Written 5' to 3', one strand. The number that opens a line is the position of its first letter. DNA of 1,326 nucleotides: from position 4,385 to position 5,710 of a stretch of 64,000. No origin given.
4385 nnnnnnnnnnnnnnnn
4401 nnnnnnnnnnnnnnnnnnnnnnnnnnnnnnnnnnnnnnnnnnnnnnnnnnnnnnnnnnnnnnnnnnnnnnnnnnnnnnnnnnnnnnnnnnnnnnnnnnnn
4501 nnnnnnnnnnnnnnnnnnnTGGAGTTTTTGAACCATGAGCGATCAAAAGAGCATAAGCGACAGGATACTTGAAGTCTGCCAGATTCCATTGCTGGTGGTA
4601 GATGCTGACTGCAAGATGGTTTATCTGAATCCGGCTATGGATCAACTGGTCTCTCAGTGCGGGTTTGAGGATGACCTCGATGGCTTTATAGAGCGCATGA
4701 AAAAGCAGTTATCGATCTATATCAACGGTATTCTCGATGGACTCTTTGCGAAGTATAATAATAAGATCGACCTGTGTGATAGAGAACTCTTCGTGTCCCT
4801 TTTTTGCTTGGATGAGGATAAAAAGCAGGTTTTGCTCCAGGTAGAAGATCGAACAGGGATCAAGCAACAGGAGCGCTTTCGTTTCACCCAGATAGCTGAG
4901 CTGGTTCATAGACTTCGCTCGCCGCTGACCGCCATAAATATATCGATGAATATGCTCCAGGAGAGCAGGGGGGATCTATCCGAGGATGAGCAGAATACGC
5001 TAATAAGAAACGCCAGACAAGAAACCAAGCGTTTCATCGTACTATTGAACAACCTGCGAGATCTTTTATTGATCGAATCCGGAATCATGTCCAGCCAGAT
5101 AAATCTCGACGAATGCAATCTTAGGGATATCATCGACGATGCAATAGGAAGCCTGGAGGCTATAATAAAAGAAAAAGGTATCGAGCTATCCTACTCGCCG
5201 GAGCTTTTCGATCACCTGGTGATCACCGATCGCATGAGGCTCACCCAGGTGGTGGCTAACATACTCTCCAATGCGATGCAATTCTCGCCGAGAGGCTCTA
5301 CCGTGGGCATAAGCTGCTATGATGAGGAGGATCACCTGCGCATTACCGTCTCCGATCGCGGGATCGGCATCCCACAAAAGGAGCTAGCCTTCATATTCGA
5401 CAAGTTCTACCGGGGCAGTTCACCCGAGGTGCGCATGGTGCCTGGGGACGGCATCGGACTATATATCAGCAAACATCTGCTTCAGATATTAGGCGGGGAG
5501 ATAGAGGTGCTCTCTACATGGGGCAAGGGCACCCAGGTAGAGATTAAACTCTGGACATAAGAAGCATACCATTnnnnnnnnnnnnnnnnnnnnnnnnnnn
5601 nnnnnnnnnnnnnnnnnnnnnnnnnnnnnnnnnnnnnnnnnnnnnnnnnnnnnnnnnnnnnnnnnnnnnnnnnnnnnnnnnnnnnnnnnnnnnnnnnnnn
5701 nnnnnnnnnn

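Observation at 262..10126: Nine-gene locus joining two second-messenger enzymes to a multistep phosphorelay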

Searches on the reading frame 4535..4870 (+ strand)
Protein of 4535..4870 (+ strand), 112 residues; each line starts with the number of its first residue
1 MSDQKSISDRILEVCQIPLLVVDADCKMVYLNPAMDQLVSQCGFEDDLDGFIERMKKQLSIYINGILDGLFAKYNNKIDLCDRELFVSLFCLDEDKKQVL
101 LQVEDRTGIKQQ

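Call 30: search_protein_families(library=pfam, proteins=[window:4535-4870:+], max_evalue=10)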
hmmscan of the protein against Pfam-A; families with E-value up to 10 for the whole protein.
window:4535-4870:+ (112 aa): 1 family
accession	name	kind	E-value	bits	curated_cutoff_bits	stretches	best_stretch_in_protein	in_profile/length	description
PF19071.5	DUF5767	-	0.1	13.2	26.9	1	44-79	25-59/84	Family of unknown function (DUF5767)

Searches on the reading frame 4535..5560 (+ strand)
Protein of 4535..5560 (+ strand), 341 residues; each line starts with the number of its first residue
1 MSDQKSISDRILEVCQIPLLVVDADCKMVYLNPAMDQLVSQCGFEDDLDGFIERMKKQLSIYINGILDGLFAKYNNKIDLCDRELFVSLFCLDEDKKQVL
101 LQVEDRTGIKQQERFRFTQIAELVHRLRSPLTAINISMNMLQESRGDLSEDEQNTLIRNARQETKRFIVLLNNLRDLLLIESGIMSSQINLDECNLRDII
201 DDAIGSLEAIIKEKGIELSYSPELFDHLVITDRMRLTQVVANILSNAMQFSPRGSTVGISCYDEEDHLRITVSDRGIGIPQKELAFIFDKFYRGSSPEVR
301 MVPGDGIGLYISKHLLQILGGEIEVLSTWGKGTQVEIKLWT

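Call 3: search_protein_families(library=pfam, proteins=[window:4535-5560:+], max_evalue=0.01)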
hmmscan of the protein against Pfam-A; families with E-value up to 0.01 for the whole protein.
window:4535-5560:+ (341 aa): 4 families
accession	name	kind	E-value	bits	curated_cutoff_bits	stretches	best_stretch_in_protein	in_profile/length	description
PF02518.31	HATPase_c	-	2.3e-25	89.6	26.4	1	232-339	2-107/111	Histidine kinase-, DNA gyrase B-, and HSP90-like ATPase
PF00512.31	HisKA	-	9.5e-08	32.4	26.9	1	119-183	5-66/66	His Kinase A (phospho-acceptor) domain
PF13589.12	HATPase_c_3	-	0.0031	18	25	0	236-286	3-52/137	Histidine kinase-, DNA gyrase B-, and HSP90-like ATPase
PF10431.15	ClpB_D2-small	-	0.0099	16.3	21.9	0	191-229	1-39/81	C-terminal, D2-small domain, of ClpB protein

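Call 8: search_protein_families(library=ncbifam, proteins=[window:4535-5560:+], max_evalue=0.001)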
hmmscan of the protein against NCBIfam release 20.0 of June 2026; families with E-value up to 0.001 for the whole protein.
window:4535-5560:+ (341 aa): 84 families (the best 25 are shown)
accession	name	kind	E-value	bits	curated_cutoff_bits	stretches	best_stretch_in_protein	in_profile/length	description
NF046044.1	PnpS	equivalog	1.4e-47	162.5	400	1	4-339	53-389/390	two-component system histidine kinase PnpS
NF033092.0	HK_WalK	equivalog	2.9e-44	151.7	725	1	103-339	359-592/594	cell wall metabolism sensor histidine kinase WalK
TIGR02966.1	phoR_proteo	equivalog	2.5e-43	148.4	334.2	1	10-338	10-332/333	phosphate regulon sensor histidine kinase PhoR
NF047874.1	MASE3_PAS_HK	subfamily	3.8e-40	138.3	560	1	110-339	392-623/655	MASE3 domain-containing sensor histidine kinase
NF041735.1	hist_kin_RppB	equivalog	1e-36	126.7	400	1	117-339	219-437/438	two-component system sensor histidine kinase RppB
NF041947.1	LuxQ_Vibrio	equivalog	4.9e-35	120.7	1200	1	11-339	354-694/843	quorum-sensing autoinducer 2 sensor kinase/phosphatase LuxQ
NF008312.0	PRK11100.1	equivalog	1.9e-33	116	356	1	120-339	260-472/477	two-component system sensor histidine kinase CreC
NF011874.0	PRK15347.1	equivalog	8.8e-33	113.4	852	1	119-339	401-612/921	two component system sensor kinase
NF040691.1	MtrAB_MtrB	equivalog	1.8e-30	106.5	450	1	120-337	275-488/507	MtrAB system histidine kinase MtrB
NF008302.0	PRK11091.1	equivalog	2.9e-30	105.1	838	1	111-339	278-503/779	aerobic respiration two-component sensor histidine kinase ArcB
NF033093.1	HK_VicK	exception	4.1e-30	104.8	680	1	103-337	196-431/448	cell wall metabolism sensor histidine kinase VicK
NF006800.0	PRK09303.1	equivalog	7e-30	104.2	342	1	99-335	134-371/383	histidine kinase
TIGR02956.1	TMAO_torS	equivalog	3.1e-29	101.7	676.5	1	119-338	467-679/967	TMAO reductase system sensor histidine kinase/response regulator TorS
NF045911.1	TCSHisKinNblS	equivalog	1e-28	100.1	1000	1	94-335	366-614/621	two-component system sensor histidine kinase NblS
NF041832.1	near_NosP_CTERM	subfamily_domain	1.2e-28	100.3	400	1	120-338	11-222/370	NahK/ErcS family hybrid sensor histidine kinase/response regulator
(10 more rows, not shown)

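Call 35: search_protein_families(library=padloc, proteins=[window:4535-5560:+], max_evalue=0.001)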
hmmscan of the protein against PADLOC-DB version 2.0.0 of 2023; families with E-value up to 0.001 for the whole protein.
window:4535-5560:+ (341 aa): 4 families
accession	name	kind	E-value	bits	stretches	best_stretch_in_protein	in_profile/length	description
PDLC04647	PDC-M43B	-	4.2e-10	37.2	1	243-327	235-319/347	-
PDLC04649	PDC-M43B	-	6.9e-06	23.3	1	236-321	229-314/345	-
PDLC04650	PDC-M43B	-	1.9e-05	22.1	1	242-328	233-321/344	-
PDLC04648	PDC-M43B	-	2.8e-05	21.3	1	211-322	209-319/361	-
